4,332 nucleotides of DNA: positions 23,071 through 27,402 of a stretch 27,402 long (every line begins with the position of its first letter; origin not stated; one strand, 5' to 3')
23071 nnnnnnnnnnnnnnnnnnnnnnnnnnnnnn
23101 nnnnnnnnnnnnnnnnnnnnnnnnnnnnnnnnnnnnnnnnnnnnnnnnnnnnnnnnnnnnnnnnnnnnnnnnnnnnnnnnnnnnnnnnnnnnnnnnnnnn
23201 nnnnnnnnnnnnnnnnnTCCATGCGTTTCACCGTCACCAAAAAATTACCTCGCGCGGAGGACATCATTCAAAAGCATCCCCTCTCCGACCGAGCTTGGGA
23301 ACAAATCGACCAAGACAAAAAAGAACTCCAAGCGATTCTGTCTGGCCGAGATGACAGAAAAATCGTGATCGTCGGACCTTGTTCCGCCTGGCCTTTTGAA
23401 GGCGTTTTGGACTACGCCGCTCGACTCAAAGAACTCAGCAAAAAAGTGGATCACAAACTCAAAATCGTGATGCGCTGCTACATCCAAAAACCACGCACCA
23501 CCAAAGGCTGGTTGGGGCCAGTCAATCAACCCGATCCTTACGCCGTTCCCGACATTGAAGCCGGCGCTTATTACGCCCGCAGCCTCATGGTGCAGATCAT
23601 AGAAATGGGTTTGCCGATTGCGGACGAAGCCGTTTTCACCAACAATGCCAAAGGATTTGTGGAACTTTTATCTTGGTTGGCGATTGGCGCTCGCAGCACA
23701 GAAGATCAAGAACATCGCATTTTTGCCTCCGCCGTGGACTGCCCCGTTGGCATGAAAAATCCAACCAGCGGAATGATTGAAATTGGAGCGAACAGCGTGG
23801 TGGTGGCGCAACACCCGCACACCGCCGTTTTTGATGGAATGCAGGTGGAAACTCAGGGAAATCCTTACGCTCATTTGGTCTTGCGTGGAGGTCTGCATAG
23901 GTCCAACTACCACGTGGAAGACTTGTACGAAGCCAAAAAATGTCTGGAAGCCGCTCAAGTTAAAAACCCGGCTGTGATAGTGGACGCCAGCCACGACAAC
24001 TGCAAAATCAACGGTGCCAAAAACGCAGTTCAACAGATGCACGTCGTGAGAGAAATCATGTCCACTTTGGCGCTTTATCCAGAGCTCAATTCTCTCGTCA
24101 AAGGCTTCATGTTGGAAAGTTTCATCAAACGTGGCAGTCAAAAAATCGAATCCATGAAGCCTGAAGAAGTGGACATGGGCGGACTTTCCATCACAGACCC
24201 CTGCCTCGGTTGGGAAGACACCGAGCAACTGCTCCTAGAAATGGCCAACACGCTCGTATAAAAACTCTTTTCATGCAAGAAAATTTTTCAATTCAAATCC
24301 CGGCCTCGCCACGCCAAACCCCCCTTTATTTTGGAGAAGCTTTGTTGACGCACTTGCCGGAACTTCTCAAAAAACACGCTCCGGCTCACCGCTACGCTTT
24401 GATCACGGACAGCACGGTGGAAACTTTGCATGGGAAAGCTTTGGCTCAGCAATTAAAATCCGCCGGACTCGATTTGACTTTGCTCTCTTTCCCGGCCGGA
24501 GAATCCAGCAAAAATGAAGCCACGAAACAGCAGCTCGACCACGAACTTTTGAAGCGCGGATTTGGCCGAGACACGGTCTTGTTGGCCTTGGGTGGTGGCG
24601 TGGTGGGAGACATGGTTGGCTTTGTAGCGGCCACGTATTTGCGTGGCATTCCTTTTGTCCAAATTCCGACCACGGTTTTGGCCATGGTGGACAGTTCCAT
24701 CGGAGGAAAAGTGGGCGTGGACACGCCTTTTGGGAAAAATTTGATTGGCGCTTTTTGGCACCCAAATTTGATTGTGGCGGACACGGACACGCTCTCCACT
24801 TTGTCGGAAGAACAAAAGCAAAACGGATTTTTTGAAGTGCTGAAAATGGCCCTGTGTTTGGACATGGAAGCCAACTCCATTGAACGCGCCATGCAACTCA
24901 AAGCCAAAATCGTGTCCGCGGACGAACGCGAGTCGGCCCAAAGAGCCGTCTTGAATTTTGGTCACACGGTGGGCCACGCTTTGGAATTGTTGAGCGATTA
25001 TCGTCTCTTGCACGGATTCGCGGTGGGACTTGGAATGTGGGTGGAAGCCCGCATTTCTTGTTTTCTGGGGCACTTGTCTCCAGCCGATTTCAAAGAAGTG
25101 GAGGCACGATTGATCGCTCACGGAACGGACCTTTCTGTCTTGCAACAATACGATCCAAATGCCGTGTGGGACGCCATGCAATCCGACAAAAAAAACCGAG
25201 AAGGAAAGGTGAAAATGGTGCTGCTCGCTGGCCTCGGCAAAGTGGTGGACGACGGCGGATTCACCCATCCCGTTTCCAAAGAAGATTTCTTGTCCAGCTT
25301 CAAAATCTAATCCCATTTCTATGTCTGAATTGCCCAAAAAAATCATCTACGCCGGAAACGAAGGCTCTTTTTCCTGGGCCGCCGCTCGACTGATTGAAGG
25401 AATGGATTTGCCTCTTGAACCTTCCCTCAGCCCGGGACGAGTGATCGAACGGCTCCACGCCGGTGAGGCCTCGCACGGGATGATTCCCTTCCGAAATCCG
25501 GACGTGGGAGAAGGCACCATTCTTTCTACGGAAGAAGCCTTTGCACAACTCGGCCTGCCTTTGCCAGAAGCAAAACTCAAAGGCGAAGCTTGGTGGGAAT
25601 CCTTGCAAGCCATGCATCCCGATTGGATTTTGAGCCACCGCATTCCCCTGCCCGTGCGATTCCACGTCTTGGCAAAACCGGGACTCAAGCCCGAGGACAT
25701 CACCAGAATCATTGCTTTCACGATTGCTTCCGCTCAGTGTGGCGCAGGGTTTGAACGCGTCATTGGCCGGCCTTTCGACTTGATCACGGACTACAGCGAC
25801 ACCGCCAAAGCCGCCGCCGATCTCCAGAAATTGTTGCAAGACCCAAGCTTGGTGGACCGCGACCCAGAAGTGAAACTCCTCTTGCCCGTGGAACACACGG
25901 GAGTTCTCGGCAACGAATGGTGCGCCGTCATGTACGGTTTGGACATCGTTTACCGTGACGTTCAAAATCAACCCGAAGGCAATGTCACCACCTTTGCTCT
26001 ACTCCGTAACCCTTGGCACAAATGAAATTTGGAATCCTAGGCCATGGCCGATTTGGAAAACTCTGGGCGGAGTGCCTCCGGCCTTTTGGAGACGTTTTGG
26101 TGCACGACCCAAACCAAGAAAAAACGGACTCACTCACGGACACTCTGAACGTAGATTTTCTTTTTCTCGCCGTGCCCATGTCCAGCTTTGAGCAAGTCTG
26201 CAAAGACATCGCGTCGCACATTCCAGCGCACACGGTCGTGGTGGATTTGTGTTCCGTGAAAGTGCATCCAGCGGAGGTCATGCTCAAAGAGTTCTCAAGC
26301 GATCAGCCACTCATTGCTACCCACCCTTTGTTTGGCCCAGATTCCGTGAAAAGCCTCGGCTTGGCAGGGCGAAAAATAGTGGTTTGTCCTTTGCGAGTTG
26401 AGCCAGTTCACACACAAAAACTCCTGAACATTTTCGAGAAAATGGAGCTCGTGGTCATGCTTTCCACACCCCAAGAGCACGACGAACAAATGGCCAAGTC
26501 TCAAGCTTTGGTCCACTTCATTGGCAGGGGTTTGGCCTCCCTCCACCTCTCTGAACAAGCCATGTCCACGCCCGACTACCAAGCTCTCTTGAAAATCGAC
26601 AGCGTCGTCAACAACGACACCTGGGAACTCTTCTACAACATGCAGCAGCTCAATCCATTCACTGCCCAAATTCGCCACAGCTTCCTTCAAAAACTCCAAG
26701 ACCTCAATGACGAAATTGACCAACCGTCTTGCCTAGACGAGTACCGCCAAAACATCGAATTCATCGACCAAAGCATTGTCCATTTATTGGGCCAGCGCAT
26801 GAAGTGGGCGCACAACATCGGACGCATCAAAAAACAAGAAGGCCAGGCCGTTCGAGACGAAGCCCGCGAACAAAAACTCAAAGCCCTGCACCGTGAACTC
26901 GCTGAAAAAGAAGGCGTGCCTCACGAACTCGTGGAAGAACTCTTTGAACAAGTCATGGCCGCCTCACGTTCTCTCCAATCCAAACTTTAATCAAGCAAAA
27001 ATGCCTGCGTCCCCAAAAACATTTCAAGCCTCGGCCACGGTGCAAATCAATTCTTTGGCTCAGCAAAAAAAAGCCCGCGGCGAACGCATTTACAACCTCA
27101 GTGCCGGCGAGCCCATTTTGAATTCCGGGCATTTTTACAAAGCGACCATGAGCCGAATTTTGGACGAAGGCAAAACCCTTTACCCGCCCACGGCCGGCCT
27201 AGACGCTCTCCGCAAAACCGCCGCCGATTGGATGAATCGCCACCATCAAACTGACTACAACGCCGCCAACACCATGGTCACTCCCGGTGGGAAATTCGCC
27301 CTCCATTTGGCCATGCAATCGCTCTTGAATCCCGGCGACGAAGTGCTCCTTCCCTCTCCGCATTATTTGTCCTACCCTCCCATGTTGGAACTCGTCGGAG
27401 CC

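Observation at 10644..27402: Near-complete, regulated Trp/Phe/Tyr biosynthesis supercluster in an apparent CPR genome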

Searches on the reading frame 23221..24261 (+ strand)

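Call 5: search_protein_families(library=pfam, proteins=[window:23221-24261:+])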
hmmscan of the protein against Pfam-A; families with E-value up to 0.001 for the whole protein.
window:23221-24261:+ (346 aa): 1 family
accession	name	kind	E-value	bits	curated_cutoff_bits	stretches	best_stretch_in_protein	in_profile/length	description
PF00793.26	DAHP_synth_1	-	1.1e-50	172.4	25.5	1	37-337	8-268/270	DAHP synthetase I family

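Call 58: search_protein_families(library=ncbifam, proteins=[window:23221-24261:+])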
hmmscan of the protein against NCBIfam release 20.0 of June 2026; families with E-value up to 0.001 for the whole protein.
window:23221-24261:+ (346 aa): 6 families
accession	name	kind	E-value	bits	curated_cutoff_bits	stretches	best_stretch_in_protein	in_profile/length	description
NF009395.0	PRK12755.1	subfamily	1.7e-103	346.1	343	1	3-345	12-348/355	3-deoxy-7-phosphoheptulonate synthase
TIGR00034.1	aroFGH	equivalog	1.3e-85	287.2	173.2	1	6-344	8-337/342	3-deoxy-7-phosphoheptulonate synthase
NF009396.0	PRK12756.1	subfamily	1.8e-85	286.8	463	1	2-344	8-343/349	Trp-sensitive 3-deoxy-7-phosphoheptulonate synthase AroH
NF006723.0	PRK09261.1-1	equivalog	4.7e-72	242.8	568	1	13-344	20-344/351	3-deoxy-7-phosphoheptulonate synthase AroG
TIGR01361.1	DAHP_synth_Bsub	equivalog_domain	0.00038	19.9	267.75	0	44-187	23-146/260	3-deoxy-7-phosphoheptulonate synthase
NF006421.0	PRK08673.1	subfamily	0.00082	18.7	335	0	37-186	86-214/338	3-deoxy-7-phosphoheptulonate synthase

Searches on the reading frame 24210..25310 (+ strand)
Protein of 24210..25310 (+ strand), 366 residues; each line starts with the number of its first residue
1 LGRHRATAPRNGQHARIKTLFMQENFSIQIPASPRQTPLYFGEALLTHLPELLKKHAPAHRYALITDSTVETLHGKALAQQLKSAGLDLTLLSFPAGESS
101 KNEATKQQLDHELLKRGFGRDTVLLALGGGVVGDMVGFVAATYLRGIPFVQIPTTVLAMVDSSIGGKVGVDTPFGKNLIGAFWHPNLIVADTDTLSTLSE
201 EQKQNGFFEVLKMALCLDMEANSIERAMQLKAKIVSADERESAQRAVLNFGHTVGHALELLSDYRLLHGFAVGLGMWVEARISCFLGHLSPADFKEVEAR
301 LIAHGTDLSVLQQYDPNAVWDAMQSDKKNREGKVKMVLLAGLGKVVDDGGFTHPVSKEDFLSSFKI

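Call 5: search_protein_families(library=pfam, proteins=[window:24210-25310:+])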
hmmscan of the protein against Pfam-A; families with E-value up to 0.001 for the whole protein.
window:24210-25310:+ (366 aa): 4 families
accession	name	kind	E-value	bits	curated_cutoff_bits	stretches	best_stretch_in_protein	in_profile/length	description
PF01761.26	DHQ_synthase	-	2.5e-44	150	24.2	1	93-203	3-113/115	3-dehydroquinate synthase N-terminal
PF24621.2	DHQS_C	-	2.6e-29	102.5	27.6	1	219-329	34-144/144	3-dehydroquinate synthase C-terminal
PF13685.12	Fe-ADH_2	-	4.4e-13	49.9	28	1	41-155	2-107/149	Iron-containing alcohol dehydrogenase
PF00465.25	Fe-ADH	-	1.9e-06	28.1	31.3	1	39-156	4-131/168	Iron-containing alcohol dehydrogenase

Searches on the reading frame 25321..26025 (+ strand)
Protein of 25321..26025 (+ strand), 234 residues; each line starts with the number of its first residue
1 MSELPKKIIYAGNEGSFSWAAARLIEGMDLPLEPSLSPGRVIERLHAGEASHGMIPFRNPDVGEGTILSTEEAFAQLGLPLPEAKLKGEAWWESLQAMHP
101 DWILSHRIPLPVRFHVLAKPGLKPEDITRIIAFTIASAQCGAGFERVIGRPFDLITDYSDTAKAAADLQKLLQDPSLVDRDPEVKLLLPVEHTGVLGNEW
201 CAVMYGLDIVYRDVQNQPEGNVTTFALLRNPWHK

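Call 5: search_protein_families(library=pfam, proteins=[window:25321-26025:+])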
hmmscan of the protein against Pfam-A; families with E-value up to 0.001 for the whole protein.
window:25321-26025:+ (234 aa): 1 family
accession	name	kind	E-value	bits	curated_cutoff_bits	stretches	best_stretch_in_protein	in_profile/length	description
PF00800.23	PDT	-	3e-15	56.9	25.2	1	8-230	1-178/181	Prephenate dehydratase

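Call 58: search_protein_families(library=ncbifam, proteins=[window:25321-26025:+])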
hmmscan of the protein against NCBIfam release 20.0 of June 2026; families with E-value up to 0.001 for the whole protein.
window:25321-26025:+ (234 aa): 2 families
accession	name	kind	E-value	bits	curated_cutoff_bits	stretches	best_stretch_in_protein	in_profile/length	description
NF008865.0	PRK11898.1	equivalog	3.1e-09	36.4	219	0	107-168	82-140/284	prephenate dehydratase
NF008866.0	PRK11899.1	equivalog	1.8e-08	33.9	359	0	110-228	84-180/283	prephenate dehydratase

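Call 83: find_encoding_contigs(protein=window:25321-26025:+, flank=10000, max_places=3)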
Protein window:25321-26025:+ (234 aa): 2 contigs read that carry it; 2 places shown.
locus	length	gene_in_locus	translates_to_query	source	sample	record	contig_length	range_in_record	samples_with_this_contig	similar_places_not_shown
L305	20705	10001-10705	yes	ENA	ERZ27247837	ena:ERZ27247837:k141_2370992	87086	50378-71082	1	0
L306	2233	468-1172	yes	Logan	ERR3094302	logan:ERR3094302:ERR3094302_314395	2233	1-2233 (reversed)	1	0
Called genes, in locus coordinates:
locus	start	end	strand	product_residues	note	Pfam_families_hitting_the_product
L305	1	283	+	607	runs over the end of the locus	PF00218:IGPS, PF00291:PALP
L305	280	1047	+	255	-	PF00290:Trp_syntA, PF00977:His_biosynth (weak)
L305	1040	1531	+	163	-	PF01008:IF-2B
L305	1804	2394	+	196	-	-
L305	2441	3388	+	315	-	-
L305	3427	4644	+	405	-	-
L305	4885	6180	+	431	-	PF00275:EPSP_synthase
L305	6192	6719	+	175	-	PF01202:SKI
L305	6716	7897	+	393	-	PF01220:DHquinase_II, PF08501:Shikimate_dh_N, PF01488:Shikimate_DH (weak)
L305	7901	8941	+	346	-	PF00793:DAHP_synth_1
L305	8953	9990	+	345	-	PF00465:Fe-ADH (weak), PF13685:Fe-ADH_2, PF01761:DHQ_synthase, PF24621:DHQS_C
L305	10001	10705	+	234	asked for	PF00800:PDT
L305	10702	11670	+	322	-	PF02153:PDH_N, PF26213:TYRAAT1_C, PF01817:CM_2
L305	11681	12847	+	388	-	PF00155:Aminotran_1_2, PF00266:Aminotran_5 (weak), PF01041:DegT_DnrJ_EryC1, PF01053:Cys_Met_Meta_PP (weak)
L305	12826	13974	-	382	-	PF01264:Chorismate_synt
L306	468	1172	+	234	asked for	PF00800:PDT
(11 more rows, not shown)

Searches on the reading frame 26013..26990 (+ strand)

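Call 5: search_protein_families(library=pfam, proteins=[window:26013-26990:+])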
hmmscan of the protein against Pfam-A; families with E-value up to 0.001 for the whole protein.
window:26013-26990:+ (325 aa): 3 families
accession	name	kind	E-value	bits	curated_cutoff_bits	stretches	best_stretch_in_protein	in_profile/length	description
PF01817.26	CM_2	-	1.5e-20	73.6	27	1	244-322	1-79/80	Chorismate mutase type II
PF02153.23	PDH_N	-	3.3e-14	53.1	26.5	1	36-148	35-152/154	Prephenate dehydrogenase, nucleotide-binding domain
PF03807.23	F420_oxidored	-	0.00011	23.2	21.6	0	6-79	2-91/94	NADP oxidoreductase coenzyme F420-dependent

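Call 58: search_protein_families(library=ncbifam, proteins=[window:26013-26990:+])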
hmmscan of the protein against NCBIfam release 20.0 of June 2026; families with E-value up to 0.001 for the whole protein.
window:26013-26990:+ (325 aa): 33 families (the best 25 are shown)
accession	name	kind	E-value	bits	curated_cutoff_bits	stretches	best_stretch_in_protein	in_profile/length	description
NF008400.0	PRK11199.1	equivalog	3e-35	121.9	273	2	10-185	106-273/374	bifunctional chorismate mutase/prephenate dehydrogenase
NF006409.0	PRK08655.1-3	equivalog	1.8e-32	113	310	1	39-238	50-251/290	prephenate dehydrogenase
NF006408.0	PRK08655.1-2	equivalog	1.2e-25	90.3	422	1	46-238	64-259/441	prephenate dehydrogenase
TIGR01791.2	CM_archaeal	equivalog_domain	6.1e-19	67.8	66.95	1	241-320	1-80/83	chorismate mutase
NF006407.0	PRK08655.1-1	equivalog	5.6e-18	65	834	1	46-267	58-279/439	prephenate dehydrogenase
NF006410.0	PRK08655.1-4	equivalog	1.6e-17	63.5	498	1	44-233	60-255/446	prephenate dehydrogenase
NF006411.0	PRK08655.1-5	equivalog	9.4e-16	57.6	464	1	46-232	58-249/443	prephenate dehydrogenase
NF004925.0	PRK06285.1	equivalog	1.5e-14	53.9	77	1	239-324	7-92/99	chorismate mutase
TIGR01805.1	CM_mono_grmpos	equivalog_domain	1.8e-13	50.5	71.2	1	241-322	1-81/81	chorismate mutase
NF006457.0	PRK08818.1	equivalog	7.3e-13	48.4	411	1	3-198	4-199/373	prephenate dehydrogenase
NF005032.0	PRK06444.1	equivalog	9.3e-13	48.2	293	1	8-228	5-192/197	prephenate dehydrogenase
NF006307.0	PRK08507.1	equivalog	5e-12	45.6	295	1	39-182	51-197/275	prephenate dehydrogenase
NF005475.0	PRK07075.1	equivalog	2.2e-11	43.8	126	1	236-316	8-87/105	isochorismate lyase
TIGR01799.1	CM_T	equivalog_domain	1.2e-10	41.4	95.9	1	241-318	1-78/83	chorismate mutase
NF005694.0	PRK07502.1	equivalog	2.8e-10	39.9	409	1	44-171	64-197/310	prephenate/arogenate dehydrogenase family protein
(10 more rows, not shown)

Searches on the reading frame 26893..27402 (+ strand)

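Call 7: search_protein_families(library=pfam, proteins=[window:26893-27402:+], max_evalue=1)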
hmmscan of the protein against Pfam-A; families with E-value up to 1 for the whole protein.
window:26893-27402:+ (170 aa): 1 family
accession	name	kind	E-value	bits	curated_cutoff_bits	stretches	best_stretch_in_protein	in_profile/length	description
PF00155.27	Aminotran_1_2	-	1.8e-14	54.2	19.7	1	66-169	3-112/361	Aminotransferase class I and II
